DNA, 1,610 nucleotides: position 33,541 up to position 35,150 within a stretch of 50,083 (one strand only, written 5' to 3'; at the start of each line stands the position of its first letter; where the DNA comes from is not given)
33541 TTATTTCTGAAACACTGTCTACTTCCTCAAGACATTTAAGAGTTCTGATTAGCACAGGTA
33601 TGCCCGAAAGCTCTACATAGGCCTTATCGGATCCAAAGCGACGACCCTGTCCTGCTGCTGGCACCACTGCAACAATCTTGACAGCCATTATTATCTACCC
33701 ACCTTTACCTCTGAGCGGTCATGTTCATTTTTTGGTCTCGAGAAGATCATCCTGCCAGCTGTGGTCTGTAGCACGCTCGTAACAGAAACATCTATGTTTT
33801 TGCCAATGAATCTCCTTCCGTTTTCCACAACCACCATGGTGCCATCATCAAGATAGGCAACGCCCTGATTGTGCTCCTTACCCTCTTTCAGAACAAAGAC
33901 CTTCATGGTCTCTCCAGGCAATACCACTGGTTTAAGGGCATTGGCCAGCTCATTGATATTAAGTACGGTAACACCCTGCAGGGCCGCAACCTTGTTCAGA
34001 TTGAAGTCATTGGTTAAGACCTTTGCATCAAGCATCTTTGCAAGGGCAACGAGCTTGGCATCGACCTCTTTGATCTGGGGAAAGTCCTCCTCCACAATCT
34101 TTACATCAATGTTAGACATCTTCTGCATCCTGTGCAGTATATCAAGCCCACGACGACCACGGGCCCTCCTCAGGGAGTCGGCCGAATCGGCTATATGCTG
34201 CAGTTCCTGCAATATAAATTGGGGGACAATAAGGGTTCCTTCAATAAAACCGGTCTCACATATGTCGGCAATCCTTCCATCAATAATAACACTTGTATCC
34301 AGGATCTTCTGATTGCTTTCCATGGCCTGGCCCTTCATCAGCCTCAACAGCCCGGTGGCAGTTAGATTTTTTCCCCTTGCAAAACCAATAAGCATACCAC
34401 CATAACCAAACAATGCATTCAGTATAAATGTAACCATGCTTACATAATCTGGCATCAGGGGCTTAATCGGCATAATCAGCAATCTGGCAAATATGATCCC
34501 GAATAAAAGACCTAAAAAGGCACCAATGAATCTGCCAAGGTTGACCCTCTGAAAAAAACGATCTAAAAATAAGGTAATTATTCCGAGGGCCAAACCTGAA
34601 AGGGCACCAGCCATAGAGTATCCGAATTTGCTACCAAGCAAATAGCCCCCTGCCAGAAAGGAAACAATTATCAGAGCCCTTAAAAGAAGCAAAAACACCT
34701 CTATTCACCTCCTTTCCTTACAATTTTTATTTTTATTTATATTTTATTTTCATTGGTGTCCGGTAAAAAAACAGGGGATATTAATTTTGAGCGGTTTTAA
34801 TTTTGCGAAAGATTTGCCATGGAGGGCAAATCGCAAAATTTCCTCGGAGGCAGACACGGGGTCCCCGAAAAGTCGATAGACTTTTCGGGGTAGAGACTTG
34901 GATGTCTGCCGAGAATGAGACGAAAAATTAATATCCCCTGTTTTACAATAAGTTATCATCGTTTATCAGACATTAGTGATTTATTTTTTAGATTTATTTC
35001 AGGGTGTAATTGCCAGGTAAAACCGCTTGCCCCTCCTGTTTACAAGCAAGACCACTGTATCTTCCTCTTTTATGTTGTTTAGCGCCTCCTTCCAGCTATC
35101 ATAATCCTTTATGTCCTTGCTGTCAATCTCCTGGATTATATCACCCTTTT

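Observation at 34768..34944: Copy 3: stems completely resubstituted but still complementary, junctions conserved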

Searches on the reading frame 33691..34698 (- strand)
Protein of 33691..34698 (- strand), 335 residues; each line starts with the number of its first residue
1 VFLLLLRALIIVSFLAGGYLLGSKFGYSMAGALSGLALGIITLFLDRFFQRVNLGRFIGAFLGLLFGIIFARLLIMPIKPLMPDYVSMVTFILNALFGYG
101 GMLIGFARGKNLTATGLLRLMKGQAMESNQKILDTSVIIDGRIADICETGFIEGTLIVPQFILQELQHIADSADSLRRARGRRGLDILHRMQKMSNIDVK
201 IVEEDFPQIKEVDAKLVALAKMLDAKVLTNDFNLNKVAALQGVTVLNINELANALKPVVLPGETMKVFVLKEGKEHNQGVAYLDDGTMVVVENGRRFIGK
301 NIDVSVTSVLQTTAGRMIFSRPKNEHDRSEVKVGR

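Call 13: find_encoding_contigs(protein=window:33691-34698:-, flank=3000, max_places=6)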
Protein window:33691-34698:- (335 aa): 2 contigs read that carry it; 2 places shown.
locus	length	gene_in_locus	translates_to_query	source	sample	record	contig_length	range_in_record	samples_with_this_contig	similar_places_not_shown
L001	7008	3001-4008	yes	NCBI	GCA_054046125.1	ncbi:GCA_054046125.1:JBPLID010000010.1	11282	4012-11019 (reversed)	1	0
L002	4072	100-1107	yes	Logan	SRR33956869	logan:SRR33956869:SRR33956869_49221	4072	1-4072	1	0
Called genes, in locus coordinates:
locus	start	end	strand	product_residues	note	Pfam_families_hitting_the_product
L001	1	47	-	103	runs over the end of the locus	?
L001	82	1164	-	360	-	PF00266:Aminotran_5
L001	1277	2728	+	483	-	PF00089:Trypsin, PF13365:Trypsin_2, PF00595:PDZ, PF13180:PDZ_2, PF17820:PDZ_6, PF00595:PDZ (weak), PF13180:PDZ_2, PF17820:PDZ_6, +4 more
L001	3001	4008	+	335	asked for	PF01850:PIN, PF01938:TRAM (weak)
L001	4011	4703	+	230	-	PF01128:IspD, PF12804:NTP_transf_3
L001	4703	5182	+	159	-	PF02542:YgbB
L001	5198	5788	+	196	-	-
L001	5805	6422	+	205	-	-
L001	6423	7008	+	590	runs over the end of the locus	PF03190:Thioredox_DsbH, PF13899:Thioredoxin_7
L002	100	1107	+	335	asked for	PF01850:PIN, PF01938:TRAM (weak)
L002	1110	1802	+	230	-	PF01128:IspD, PF12804:NTP_transf_3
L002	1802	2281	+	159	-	PF02542:YgbB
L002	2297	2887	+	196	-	-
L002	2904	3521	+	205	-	-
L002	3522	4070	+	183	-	?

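Call 68: find_homologous_proteins(query=window:33691-34698:-, max_evalue=1e-40)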
Query window:33691-34698:- (335 aa): 8000 proteins with E <= 1e-40 among 8000 candidates; the best 120 are listed.
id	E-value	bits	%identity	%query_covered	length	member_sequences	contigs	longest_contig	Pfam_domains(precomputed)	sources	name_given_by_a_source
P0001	2.9e-204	695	96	100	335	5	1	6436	PF01850.28,PF01938.27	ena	-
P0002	1.5e-188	644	87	100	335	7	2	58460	PF01850.28,PF27675.1,PF01938.27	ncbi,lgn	-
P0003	2.8e-165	567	78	98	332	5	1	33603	PF01850.28,PF01938.27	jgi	-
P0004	3.8e-165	567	78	99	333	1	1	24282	PF01850.28,PF01938.27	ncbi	-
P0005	7.1e-165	566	79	98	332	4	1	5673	PF01850.28,PF01938.27,PF18477.8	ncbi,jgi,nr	ncbi:MAG: TRAM domain-containing protein [Nitrospirae bacterium]|nr:TRAM domain-containing protein [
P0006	2.5e-163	561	75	99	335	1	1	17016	PF01850.28,PF01938.27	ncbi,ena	-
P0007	2.9e-160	551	75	96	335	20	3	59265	PF01850.28,PF01938.27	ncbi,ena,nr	ncbi:MAG TPA: TRAM domain-containing protein [Nitrospirae bacterium]|nr:TRAM domain-containing prote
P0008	1.3e-158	545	78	86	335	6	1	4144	PF01850.28,PF01938.27,PF18477.8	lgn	-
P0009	2.1e-158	545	74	99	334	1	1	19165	PF01850.28,PF01938.27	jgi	jgi:uncharacterized protein YacL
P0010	9.0e-157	539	73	100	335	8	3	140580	PF01850.28,PF01938.27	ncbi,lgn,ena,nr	ncbi:putative PIN and TRAM-domain containing protein precursor [bacterium BMS3Bbin06]|nr:putative PI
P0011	1.3e-156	539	70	100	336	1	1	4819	PF01850.28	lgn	-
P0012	7.4e-156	536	74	96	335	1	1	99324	PF01850.28,PF01938.27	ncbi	-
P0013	8.0e-156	536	77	92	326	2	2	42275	PF01850.28,PF01938.27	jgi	jgi:uncharacterized protein YacL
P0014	8.8e-156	536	72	99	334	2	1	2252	PF01850.28,PF01938.27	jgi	-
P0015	2.1e-154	532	72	99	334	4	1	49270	PF01850.28,PF01938.27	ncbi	-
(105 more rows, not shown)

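Call 69: find_encoding_contigs(protein=P0001, flank=2500, max_places=2)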
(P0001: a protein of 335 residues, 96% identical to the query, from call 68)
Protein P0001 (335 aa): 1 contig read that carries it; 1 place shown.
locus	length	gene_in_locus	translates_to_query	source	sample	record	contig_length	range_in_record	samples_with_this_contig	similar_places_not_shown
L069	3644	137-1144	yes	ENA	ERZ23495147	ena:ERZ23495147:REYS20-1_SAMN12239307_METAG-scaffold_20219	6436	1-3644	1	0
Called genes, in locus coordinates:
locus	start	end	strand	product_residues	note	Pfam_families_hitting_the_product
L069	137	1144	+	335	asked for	PF01850:PIN, PF01938:TRAM (weak)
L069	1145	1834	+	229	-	PF01128:IspD, PF12804:NTP_transf_3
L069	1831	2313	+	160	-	PF02542:YgbB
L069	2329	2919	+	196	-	-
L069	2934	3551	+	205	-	-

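Call 70: find_encoding_contigs(protein=P0002, flank=2500, max_places=2)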
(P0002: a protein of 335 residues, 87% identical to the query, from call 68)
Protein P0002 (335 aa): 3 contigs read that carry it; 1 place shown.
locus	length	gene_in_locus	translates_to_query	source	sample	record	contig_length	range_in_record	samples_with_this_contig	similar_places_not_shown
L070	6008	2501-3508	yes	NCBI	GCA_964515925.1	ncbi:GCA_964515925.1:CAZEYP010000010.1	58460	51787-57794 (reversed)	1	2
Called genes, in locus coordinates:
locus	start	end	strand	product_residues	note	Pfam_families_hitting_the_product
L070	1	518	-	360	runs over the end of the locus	PF00266:Aminotran_5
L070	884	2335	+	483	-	PF00089:Trypsin, PF13365:Trypsin_2, PF00595:PDZ, PF13180:PDZ_2, PF17820:PDZ_6, PF00595:PDZ (weak), PF13180:PDZ_2, PF17820:PDZ_6, +3 more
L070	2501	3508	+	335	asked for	PF27675:YCF81_N (weak), PF01850:PIN, PF01938:TRAM (weak)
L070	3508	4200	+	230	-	PF01128:IspD, PF12804:NTP_transf_3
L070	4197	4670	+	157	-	PF02542:YgbB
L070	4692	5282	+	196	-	-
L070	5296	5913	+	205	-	-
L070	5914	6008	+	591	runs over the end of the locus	PF03190:Thioredox_DsbH, PF13899:Thioredoxin_7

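Call 71: find_encoding_contigs(protein=P0003, flank=2500, max_places=2)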
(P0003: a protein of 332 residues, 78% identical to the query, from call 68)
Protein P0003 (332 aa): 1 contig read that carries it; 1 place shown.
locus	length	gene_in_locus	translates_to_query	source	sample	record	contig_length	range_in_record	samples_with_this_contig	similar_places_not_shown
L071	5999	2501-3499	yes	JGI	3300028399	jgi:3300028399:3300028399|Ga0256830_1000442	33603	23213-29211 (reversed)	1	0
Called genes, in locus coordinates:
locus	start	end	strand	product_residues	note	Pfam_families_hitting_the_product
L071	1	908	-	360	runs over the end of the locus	PF00266:Aminotran_5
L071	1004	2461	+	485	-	PF00089:Trypsin, PF13365:Trypsin_2, PF00595:PDZ, PF13180:PDZ_2, PF17820:PDZ_6, PF00595:PDZ (weak), PF13180:PDZ_2, PF17820:PDZ_6 (weak), +2 more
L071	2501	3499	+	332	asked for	PF01850:PIN, PF01938:TRAM (weak)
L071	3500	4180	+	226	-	PF01128:IspD, PF12804:NTP_transf_3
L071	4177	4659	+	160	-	PF02542:YgbB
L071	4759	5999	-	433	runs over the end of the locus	PF02310:B12-binding, PF04055:Radical_SAM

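Call 80: search_protein_families(library=pfam, proteins=[window:33691-34698:-])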
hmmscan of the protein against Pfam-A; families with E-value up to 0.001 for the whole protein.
window:33691-34698:- (335 aa): 4 families
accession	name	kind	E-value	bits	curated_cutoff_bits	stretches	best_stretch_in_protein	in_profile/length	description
PF01850.27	PIN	-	8.9e-10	39.7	23.6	1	132-239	2-119/120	PIN domain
PF01938.26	TRAM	-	1.5e-06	28.4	21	1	260-311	3-53/61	TRAM domain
PF18477.7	PIN_9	-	4.3e-05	24.2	26.3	1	155-247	30-112/116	PIN like domain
PF13638.12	PIN_4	-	0.00095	19.9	21.9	0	132-247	2-130/132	PIN domain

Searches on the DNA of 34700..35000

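Call 11: search_rna_families(source=window, start=34700, end=35000, threshold=evalue, max_evalue=10, show_alignments=3)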
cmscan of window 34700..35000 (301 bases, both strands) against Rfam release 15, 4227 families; matches with E-value up to 10: 9.
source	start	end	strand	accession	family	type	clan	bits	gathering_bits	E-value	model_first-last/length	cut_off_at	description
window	34716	34846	-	RF01578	RUF1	Gene; sRNA;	-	21.3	70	0.05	1-264/264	no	Plasmodium RNA of unkown function RUF1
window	34819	34896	+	RF02612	BSR1350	Gene; sRNA;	-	20.4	216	0.15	1-176/176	no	Brucella sRNA 1350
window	34981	35000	-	RF01711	Lnt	Cis-reg;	-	20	55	1.1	44-63/63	5'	Lnt RNA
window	34831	34968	-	RF01984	ZEB2_AS1_1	Gene; lncRNA;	-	17.1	80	1.1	1-128/128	no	ZEB2 antisense RNA 1 conserved region 1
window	34896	35000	-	RF02881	MH_s25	Gene; sRNA;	-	15.5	114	1.2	64-207/207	5'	Mesorhizobail RNA 25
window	34863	34890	-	RF02612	BSR1350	Gene; sRNA;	-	15.5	216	2.1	137-163/176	no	Brucella sRNA 1350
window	34700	34871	-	RF02546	LSU_trypano_mito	Gene; rRNA;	CL00112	15.1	60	0.33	1-236/561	3'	Trypanosomatid mitochondrial large subunit ribosomal RNA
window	34736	34775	+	RF02143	HYMAI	Gene; lncRNA;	-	13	80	1.7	202-241/241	no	Hydatidiform mole associated and imprinted conserved region 1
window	34720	34901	+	RF02933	ARRPOF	Gene; sRNA;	-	12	127.2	1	1-256/256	no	ARRPOF RNA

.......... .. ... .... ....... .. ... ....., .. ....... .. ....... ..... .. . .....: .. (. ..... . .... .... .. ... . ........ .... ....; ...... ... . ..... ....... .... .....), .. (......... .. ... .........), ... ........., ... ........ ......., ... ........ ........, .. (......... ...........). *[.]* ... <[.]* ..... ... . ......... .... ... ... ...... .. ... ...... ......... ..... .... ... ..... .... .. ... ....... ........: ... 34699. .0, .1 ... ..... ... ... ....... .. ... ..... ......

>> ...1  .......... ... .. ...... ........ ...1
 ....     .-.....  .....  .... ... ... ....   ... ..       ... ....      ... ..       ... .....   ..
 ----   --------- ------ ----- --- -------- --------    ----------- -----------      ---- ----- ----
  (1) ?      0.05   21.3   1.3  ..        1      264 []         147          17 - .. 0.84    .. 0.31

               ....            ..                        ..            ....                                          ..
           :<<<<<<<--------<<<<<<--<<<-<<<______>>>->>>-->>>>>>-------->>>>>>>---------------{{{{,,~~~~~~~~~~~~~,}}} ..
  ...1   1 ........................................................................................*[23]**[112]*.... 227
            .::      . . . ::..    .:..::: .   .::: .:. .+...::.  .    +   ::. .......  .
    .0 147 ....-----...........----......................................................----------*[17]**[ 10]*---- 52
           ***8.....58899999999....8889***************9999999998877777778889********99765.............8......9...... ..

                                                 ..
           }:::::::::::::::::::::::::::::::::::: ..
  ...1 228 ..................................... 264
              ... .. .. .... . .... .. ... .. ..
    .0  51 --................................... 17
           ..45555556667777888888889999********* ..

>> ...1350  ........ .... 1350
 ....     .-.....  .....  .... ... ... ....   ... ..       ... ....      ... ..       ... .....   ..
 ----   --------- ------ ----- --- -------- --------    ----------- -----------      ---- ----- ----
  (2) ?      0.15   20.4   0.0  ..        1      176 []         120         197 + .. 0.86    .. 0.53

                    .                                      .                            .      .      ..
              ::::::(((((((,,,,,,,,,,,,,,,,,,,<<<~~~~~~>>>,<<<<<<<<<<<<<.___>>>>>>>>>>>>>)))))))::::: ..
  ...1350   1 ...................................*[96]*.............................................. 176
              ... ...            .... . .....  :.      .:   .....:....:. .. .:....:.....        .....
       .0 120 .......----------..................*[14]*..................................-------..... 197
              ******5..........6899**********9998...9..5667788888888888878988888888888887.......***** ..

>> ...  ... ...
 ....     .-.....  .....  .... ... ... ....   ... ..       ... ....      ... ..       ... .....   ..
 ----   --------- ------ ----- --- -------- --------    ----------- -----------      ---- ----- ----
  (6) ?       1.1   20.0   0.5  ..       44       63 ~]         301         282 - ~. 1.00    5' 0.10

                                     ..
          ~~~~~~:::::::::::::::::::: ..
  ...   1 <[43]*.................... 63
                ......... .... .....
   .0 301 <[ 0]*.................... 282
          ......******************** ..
